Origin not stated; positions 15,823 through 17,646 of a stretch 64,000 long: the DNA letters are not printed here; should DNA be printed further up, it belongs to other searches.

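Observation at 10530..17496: Tightly coupled operon joining a GlcDEF-like oxidoreductase to a lipid kinase and Lnt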

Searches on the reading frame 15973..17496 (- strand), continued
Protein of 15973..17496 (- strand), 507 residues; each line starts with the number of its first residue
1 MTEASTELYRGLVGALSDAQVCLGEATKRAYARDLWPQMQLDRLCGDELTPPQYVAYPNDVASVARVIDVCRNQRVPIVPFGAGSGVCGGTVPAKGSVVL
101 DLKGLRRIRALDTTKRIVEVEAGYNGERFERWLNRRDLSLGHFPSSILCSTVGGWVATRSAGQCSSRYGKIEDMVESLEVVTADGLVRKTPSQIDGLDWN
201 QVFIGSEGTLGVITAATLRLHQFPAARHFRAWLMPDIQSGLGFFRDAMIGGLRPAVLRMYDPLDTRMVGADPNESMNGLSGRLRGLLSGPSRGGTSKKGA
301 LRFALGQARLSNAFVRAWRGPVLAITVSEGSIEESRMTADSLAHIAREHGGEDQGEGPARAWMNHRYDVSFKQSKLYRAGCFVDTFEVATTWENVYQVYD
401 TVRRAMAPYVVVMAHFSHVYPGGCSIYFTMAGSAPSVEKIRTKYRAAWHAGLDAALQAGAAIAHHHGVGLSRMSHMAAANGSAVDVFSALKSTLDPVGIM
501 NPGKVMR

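Call 36: search_protein_representatives(protein=window:15973-17496:-)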
Query: 507 residues. Proteins with E-value up to 0.001 (for the whole library): 19098; up to 1e-10: 7852; up to 1e-30: 1128. The best 150 are listed.
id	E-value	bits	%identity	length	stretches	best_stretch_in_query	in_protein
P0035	4.0e-161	553.3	54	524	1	16-506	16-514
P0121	7.2e-150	516.2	43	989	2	20-504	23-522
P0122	4.5e-133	460.8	39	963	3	8-506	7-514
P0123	1.1e-126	439.7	44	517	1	20-505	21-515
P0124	6.7e-126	437.1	39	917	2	28-504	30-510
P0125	2.0e-125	435.6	41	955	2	21-505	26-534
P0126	1.5e-123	429.4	43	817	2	6-505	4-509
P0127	3.8e-122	424.7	46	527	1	17-505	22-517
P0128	1.6e-121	422.7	40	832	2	22-505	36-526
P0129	1.7e-121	422.6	47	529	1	7-505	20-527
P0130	2.2e-120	418.9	42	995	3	11-275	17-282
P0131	4.0e-120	418.1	40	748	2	9-506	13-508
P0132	1.1e-119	416.6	39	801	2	15-505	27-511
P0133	2.2e-119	415.6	37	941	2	7-505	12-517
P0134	1.5e-118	412.9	40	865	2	15-505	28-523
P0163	1.6e-109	383.1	45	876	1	10-505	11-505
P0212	3.0e-99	349.2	44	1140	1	9-505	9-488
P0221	2.4e-95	336.3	42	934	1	29-503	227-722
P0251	3.8e-88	312.6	42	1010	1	12-504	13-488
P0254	3.3e-86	306.2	41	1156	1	16-504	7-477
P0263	6.3e-83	295.4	42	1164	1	9-503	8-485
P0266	1.8e-82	293.9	41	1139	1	16-503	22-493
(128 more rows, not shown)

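Call 37: predict_structure(alignment_id=A1)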
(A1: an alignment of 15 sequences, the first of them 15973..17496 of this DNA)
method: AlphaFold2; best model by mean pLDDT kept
length: 507 residues; sequences in the alignment: 15
mean_pLDDT: 81.8   pTM: 0.82
mean pLDDT of the five models: 81.8, 77.9, 76.2, 75.7, 75.7
residues with pLDDT >= 90: 209; 70-90: 196; 50-70: 70; < 50: 32
segments of 3 or more residues with pLDDT < 50: 1-3, 85-90, 160-162, 270-278, 292-294, 466-470
pLDDT, mean of each block of 10 residues (from residue 1): 70 95 86 68 71 92 97 91 54 76 93 95 88 91 58 72 66 87 93 74 83 93 93 95 96 91 75 42 57 60 86 79 93 96 98 92 69 76 85 94 93 87 89 88 89 91 58 68 83 88 60
secondary structure, 60 per line:
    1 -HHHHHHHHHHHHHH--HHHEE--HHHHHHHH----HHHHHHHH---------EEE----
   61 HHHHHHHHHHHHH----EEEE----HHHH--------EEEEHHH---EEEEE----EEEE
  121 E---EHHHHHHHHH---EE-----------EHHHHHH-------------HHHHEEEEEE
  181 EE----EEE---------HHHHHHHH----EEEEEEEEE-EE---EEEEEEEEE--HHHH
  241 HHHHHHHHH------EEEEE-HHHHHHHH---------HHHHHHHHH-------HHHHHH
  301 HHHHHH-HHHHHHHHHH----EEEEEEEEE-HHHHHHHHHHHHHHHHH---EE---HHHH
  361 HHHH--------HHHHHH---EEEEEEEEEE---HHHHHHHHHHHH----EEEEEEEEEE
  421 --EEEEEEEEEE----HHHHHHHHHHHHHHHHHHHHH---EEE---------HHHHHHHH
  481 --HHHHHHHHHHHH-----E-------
elements in order: H2-15 H25-32 H37-44 E54-56 H61-73 E78-81 H86-89 E98-101 E108-112 E117-121 H126-134 H152-157 H171-174 E175-182 E187-189 H199-206 E211-219 E226-234 H237-249 E256-260 H262-269 H279-287 H295-306 H308-317 E322-330 H332-348 H357-364 H373-378 E382-391 H395-406 E411-420 E423-432 H437-457 E461-463 H473-480 H483-494

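Call 38: search_dna_similar(query=window:15973-17496:-, collection=plasmids, mode=protein, max_evalue=1e-20, max_rows=25)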
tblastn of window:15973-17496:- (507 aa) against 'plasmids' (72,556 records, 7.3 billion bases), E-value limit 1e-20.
Records with a match: 211; places in all: 224; records where one place covers at least 80% of the query: 34.
Best place of each record, by identity: <60% 211.
By first word of the organism name: Sinorhizobium 34; Streptomyces 23; Azospirillum 11; Shinella 9; Cupriavidus 8; Aminobacter 8; Pseudomonas 8; Neorhizobium 7; Roseibium 6; Enterococcus 6; and 53 more.
By predicted mobility (MOB-suite, as given by PLSDB): non-mobilizable 135; conjugative 50; mobilizable 26.
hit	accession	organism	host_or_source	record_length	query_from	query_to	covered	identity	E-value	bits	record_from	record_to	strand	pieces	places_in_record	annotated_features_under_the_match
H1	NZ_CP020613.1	Paracoccus contaminans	isolate,water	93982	14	505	97%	33.4%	3e-54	204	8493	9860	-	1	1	FAD-binding oxidoreductase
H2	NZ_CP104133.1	Sinorhizobium sp. K101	Phaseolus vulgaris,cell ...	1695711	10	505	98%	33.1%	6e-56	209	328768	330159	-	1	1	none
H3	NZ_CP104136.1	Sinorhizobium sp. C101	Phaseolus vulgaris,cell ...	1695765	10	505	98%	33.1%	6e-56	209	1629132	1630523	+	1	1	record has no annotation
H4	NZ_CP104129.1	Sinorhizobium sp. M103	Phaseolus vulgaris,cell ...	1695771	10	505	98%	33.1%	6e-56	209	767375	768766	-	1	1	none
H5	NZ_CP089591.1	Microbacterium sp. J1-1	cell culture,activated sludge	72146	6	505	99%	32.5%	2e-60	222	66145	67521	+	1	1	FAD-binding oxidoreductase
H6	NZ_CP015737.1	Shinella sp. HZN7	-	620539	10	505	98%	32.6%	3e-53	201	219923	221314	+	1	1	FAD-binding oxidoreductase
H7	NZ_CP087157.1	Roseibium aggregatum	cell culture,seawater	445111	1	505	100%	31.9%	6e-54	203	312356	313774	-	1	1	FAD-binding oxidoreductase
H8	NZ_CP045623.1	Roseibium aggregatum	-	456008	1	505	100%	31.7%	1e-53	202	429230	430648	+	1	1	FAD-binding oxidoreductase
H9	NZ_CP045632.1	Roseibium aggregatum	-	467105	1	505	100%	31.7%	2e-53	202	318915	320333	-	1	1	FAD-binding oxidoreductase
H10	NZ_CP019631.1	Roseibium algicola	Rhodosorus marinus,cell culture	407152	1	505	100%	31.7%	2e-53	201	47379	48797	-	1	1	FAD-binding oxidoreductase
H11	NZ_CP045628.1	Roseibium aggregatum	-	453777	1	505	100%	31.7%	2e-53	201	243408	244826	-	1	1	FAD-binding oxidoreductase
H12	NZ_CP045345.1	Labrenzia sp. THAF187b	pure culture,Surface of a polyethylene ...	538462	1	505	100%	31.7%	2e-53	201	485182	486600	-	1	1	FAD-binding oxidoreductase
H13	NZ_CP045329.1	Labrenzia sp. THAF191b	pure culture,Surface of a polyethylene ...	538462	1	505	100%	31.7%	2e-53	201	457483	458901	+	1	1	FAD-binding oxidoreductase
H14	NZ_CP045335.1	Labrenzia sp. THAF191a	pure culture,Surface of a polyethylene ...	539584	1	505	100%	31.7%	2e-53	201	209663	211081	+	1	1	FAD-binding oxidoreductase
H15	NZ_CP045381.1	Labrenzia sp. THAF35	pure culture,Surface of a polyethylene ...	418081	1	505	100%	31.7%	3e-53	201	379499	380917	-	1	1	FAD-binding oxidoreductase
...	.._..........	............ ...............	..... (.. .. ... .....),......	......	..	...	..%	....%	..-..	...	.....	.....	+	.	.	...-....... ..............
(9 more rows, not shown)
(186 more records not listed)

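Call 39: get_annotated_region(hit=H24, flank=6000)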
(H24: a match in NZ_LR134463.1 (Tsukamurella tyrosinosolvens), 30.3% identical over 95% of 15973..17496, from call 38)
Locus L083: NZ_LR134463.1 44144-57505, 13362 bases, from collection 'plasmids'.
description: Tsukamurella tyrosinosolvens strain NCTC13231 plasmid 21, complete sequence
organism: Tsukamurella tyrosinosolvens (NCBI taxid 57704)
taxonomy: Bacteria; Actinomycetota; Actinomycetes; Mycobacteriales; Tsukamurellaceae; Tsukamurella; Tsukamurella tyrosinosolvens
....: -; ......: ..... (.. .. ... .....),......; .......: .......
typing (MOB-suite, as given by PLSDB): non-mobilizable
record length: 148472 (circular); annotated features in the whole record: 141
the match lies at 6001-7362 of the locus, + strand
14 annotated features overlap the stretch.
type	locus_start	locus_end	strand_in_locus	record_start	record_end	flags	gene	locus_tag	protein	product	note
CDS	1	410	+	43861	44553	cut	-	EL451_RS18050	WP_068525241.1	hypothetical protein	-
CDS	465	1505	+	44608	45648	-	-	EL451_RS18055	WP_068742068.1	Rv2578c family radical SAM protein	-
CDS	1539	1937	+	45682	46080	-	-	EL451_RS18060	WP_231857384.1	metalloregulator ArsR/SmtB family transcription factor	GO:0006355 - regulation of DNA-templated transcription [Evidence IEA]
CDS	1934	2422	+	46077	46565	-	-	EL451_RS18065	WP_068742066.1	SRPBCC family protein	-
CDS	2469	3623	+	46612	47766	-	-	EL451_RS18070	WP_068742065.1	GTP-binding protein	-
CDS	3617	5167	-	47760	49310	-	-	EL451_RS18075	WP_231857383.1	glycerol-3-phosphate dehydrogenase/oxidase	-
CDS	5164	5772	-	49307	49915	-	-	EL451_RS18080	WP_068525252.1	TetR/AcrR family transcriptional regulator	-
CDS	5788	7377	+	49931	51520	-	-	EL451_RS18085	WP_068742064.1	FAD-binding oxidoreductase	-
CDS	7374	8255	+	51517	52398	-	-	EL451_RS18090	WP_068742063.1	diacylglycerol kinase family protein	-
CDS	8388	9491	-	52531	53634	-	-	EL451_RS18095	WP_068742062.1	MFS transporter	GO:0055085 - transmembrane transport [Evidence IEA]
CDS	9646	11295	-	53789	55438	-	-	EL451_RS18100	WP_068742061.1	DUF885 domain-containing protein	-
CDS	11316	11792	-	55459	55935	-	-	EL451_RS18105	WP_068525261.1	hypothetical protein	-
CDS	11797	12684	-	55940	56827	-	-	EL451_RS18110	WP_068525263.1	neutral zinc metallopeptidase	-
CDS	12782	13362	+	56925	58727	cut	aspS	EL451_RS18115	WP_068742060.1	aspartate--tRNA ligase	GO:0006418 - tRNA aminoacylation for protein translation [Evidence IEA]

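Call 40: get_annotated_region(hit=H5, flank=6000)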
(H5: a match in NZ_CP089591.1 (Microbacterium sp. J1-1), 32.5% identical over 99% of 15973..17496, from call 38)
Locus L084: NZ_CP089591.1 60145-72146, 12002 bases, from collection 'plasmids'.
description: Microbacterium sp. J1-1 plasmid unnamed, complete sequence
organism: Microbacterium sp. J1-1 (NCBI taxid 2992441)
taxonomy: Bacteria; Actinomycetota; Actinomycetes; Micrococcales; Microbacteriaceae; Microbacterium; Microbacterium sp. J1-1
host: -; source: cell culture,activated sludge; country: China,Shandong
typing (MOB-suite, as given by PLSDB): non-mobilizable
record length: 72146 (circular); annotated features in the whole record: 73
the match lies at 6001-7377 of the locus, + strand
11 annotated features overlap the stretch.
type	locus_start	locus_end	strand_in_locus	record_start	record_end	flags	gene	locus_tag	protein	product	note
CDS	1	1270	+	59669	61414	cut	-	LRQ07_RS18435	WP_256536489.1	hypothetical protein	-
CDS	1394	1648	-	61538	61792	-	-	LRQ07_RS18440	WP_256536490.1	hypothetical protein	-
CDS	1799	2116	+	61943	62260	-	-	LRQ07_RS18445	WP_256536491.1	hypothetical protein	-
CDS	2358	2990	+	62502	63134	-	-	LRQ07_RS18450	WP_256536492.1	hypothetical protein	-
CDS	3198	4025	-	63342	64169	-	-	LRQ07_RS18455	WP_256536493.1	hypothetical protein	-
CDS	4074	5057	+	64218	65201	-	-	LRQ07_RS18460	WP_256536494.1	YhfZ family protein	-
CDS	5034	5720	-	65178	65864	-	-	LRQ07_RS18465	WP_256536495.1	HAD hydrolase family protein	-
CDS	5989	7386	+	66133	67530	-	-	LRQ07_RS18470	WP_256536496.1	FAD-binding oxidoreductase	-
CDS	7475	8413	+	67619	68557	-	-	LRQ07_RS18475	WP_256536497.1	hypothetical protein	-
CDS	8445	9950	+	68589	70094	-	glpK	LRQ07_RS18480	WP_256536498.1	glycerol kinase GlpK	-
CDS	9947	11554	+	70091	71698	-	-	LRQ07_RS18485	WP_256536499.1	glycerol-3-phosphate dehydrogenase/oxidase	-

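Call 41: get_annotated_region(hit=H7, flank=6000)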
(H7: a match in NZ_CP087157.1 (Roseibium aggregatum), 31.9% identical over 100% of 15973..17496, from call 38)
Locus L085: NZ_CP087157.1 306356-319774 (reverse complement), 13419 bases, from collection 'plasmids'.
description: Roseibium aggregatum strain LZB033 plasmid p1_LZB033, complete sequence
organism: Roseibium aggregatum (NCBI taxid 187304)
taxonomy: Bacteria; Pseudomonadota; Alphaproteobacteria; Hyphomicrobiales; Stappiaceae; Roseibium; Roseibium aggregatum
host: -; source: cell culture,seawater; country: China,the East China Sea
typing (MOB-suite, as given by PLSDB): non-mobilizable
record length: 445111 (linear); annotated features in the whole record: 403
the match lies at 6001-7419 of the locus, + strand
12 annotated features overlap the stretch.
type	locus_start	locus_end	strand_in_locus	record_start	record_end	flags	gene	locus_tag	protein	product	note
CDS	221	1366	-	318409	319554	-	-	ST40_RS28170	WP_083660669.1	response regulator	GO:0000160 - phosphorelay signal transduction system [Evidence IEA]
CDS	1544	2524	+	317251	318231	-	-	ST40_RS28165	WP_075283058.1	hypothetical protein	-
CDS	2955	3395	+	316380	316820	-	-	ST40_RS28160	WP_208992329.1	molybdopterin-dependent oxidoreductase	-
CDS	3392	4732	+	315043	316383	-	-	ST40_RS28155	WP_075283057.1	HAMP domain-containing sensor histidine kinase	GO:0007165 - signal transduction [Evidence IEA]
CDS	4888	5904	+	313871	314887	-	-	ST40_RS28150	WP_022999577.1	LacI family DNA-binding transcriptional regulator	GO:0006351 - DNA-templated transcription [Evidence IEA]; GO:0045892 - negative regulation of DNA-templated ...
CDS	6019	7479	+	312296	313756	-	-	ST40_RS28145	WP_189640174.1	FAD-binding oxidoreductase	-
CDS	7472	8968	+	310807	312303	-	-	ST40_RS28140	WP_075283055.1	xylulokinase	GO:0005998 - xylulose catabolic process [Evidence IEA]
CDS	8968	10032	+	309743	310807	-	ugpC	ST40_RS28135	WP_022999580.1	sn-glycerol-3-phosphate ABC transporter ATP-binding protein UgpC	-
CDS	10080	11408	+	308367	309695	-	-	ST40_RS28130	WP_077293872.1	extracellular solute-binding protein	-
CDS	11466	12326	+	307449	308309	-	-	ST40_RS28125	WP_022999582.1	sugar ABC transporter permease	-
CDS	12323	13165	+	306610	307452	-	-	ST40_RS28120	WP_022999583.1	carbohydrate ABC transporter permease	GO:0008643 - carbohydrate transport [Evidence IEA]; GO:0055085 - transmembrane transport [Evidence IEA]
CDS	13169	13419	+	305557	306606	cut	-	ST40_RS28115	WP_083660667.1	glycerol dehydrogenase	-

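Call 45: fold_search(model_id=the predicted structure, library=pdb)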
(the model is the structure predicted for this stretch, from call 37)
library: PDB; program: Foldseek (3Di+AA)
matches with E <= 10: 918; with E <= 0.001: 304
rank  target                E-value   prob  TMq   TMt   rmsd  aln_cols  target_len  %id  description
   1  4bby_A                6.7e-31  1.00  0.80  0.73   4.3       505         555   22  MAMMALIAN ALKYLDIHYDROXYACETONEPHOSPHATE SYNTHASE: WILD-TYPE (released 2012-11-07)
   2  4bby_D                7.1e-31  1.00  0.72  0.67   3.4       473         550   23  MAMMALIAN ALKYLDIHYDROXYACETONEPHOSPHATE SYNTHASE: WILD-TYPE (released 2012-11-07)
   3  5ae2_A                1.2e-30  1.00  0.80  0.72   3.6       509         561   22  Ether Lipid-Generating Enzyme AGPS in complex with inhibitor 1e (released 2015-09-09)
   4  5adz_A                1.2e-30  1.00  0.80  0.72   4.1       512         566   22  Ether Lipid-Generating Enzyme AGPS in complex with inhibitor 1a (released 2015-09-23)
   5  2uuu_C                1.3e-30  1.00  0.75  0.71   5.2       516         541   22  alkyldihydroxyacetonephosphate synthase in P212121 (released 2007-06-26)
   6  5ae3_A                1.5e-30  1.00  0.78  0.73   3.2       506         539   22  Ether Lipid-Generating Enzyme AGPS in complex with antimycin A (released 2015-09-09)
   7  5ae3_C                1.6e-30  1.00  0.78  0.72   3.1       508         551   22  Ether Lipid-Generating Enzyme AGPS in complex with antimycin A (released 2015-09-09)
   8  4bca_A                1.8e-30  1.00  0.80  0.74   3.7       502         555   22  MAMMALIAN ALKYLDIHYDROXYACETONEPHOSPHATE SYNTHASE: Tyr578Phe mutant (released 2012-11-07)
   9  4bca_D                2.1e-30  1.00  0.77  0.71   3.7       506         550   21  MAMMALIAN ALKYLDIHYDROXYACETONEPHOSPHATE SYNTHASE: Tyr578Phe mutant (released 2012-11-07)
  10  5ae1_C                3.7e-30  1.00  0.74  0.67   3.4       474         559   23  Ether Lipid-Generating Enzyme AGPS in complex with inhibitor ZINC69435460 (released 2015-09-09)
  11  4bc7_C                3.9e-30  1.00  0.71  0.65   4.2       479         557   22  MAMMALIAN ALKYLDIHYDROXYACETONEPHOSPHATE SYNTHASE: Arg419His mutant (released 2012-11-07)
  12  4bca_B                5.4e-30  1.00  0.76  0.71   4.9       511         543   22  MAMMALIAN ALKYLDIHYDROXYACETONEPHOSPHATE SYNTHASE: Tyr578Phe mutant (released 2012-11-07)
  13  2uuu_A                6.1e-30  1.00  0.75  0.69   6.1       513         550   24  alkyldihydroxyacetonephosphate synthase in P212121 (released 2007-06-26)
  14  4bca_C                6.8e-30  1.00  0.72  0.66   3.4       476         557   22  MAMMALIAN ALKYLDIHYDROXYACETONEPHOSPHATE SYNTHASE: Tyr578Phe mutant (released 2012-11-07)
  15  5ae1_A                6.8e-30  1.00  0.74  0.68   4.6       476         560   23  Ether Lipid-Generating Enzyme AGPS in complex with inhibitor ZINC69435460 (released 2015-09-09)
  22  2uuu_D                2.1e-29  1.00  0.75  0.71   5.3       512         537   22  alkyldihydroxyacetonephosphate synthase in P212121 (released 2007-06-26)
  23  4bby_C                2.2e-29  1.00  0.72  0.65   3.4       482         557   23  MAMMALIAN ALKYLDIHYDROXYACETONEPHOSPHATE SYNTHASE: WILD-TYPE (released 2012-11-07)
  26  4bby_B                3.0e-29  1.00  0.76  0.71   4.5       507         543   22  MAMMALIAN ALKYLDIHYDROXYACETONEPHOSPHATE SYNTHASE: WILD-TYPE (released 2012-11-07)
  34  2uuu_B                1.7e-28  1.00  0.73  0.69   5.8       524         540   21  alkyldihydroxyacetonephosphate synthase in P212121 (released 2007-06-26)
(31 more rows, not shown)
